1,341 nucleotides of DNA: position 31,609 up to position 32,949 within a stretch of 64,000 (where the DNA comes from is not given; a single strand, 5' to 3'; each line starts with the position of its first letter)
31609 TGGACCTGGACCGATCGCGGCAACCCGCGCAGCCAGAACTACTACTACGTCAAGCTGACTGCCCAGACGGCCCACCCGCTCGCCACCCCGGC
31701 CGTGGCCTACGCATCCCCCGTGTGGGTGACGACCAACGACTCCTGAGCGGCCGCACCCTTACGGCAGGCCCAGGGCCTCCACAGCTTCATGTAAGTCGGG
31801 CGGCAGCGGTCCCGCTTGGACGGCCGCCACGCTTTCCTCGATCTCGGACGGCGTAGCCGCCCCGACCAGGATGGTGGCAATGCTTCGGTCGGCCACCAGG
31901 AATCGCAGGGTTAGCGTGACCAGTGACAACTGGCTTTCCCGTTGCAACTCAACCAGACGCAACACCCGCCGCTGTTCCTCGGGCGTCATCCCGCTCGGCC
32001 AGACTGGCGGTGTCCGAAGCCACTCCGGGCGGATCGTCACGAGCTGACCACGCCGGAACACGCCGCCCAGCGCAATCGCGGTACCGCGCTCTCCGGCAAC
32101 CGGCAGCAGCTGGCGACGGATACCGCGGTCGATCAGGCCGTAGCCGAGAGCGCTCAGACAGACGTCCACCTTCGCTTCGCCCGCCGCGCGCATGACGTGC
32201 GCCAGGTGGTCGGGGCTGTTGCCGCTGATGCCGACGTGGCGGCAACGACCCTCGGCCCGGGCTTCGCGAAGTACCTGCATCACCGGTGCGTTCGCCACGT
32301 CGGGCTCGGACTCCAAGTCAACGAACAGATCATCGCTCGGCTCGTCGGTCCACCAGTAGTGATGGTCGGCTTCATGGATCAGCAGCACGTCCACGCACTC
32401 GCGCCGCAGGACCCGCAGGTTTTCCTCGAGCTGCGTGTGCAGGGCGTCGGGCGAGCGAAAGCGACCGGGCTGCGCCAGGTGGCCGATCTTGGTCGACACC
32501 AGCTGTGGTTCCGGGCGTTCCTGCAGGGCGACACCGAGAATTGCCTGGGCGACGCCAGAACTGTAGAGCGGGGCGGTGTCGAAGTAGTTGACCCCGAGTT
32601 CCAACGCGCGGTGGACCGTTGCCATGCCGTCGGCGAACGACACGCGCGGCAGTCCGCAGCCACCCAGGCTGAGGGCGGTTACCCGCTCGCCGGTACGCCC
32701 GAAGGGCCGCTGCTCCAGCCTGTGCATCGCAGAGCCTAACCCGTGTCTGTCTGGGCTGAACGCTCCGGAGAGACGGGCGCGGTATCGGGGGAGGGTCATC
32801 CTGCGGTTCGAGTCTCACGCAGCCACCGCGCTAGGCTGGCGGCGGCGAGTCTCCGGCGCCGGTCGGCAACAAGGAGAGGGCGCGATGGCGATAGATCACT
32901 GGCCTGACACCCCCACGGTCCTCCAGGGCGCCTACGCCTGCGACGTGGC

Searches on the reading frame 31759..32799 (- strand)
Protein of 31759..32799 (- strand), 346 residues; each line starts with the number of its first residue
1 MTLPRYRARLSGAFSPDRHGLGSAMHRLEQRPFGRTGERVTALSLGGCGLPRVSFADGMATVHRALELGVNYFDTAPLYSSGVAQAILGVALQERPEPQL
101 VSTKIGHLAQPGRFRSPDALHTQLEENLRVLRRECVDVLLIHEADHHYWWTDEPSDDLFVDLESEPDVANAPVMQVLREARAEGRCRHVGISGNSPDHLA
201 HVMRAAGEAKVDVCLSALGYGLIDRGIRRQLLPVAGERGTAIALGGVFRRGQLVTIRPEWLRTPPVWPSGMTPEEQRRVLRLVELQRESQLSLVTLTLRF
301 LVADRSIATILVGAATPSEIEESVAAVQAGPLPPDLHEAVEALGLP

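Call 28: search_protein_families(library=ncbifam, proteins=[window:31759-32799:-], max_evalue=1e-8)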
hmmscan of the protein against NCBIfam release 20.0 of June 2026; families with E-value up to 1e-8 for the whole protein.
window:31759-32799:- (346 aa): 3 families
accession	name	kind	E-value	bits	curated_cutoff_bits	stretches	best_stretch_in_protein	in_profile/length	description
NF049922.1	MethglyxlRedYdjG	equivalog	7.9e-14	51.4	550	1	58-328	38-306/326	NADH-dependent methylglyoxal reductase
NF007388.0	PRK09912.1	subfamily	1.7e-09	37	448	0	27-229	12-205/346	L-glyceraldehyde 3-phosphate reductase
NF007695.0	PRK10376.1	subfamily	7e-09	35.2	280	0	57-202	41-175/290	oxidoreductase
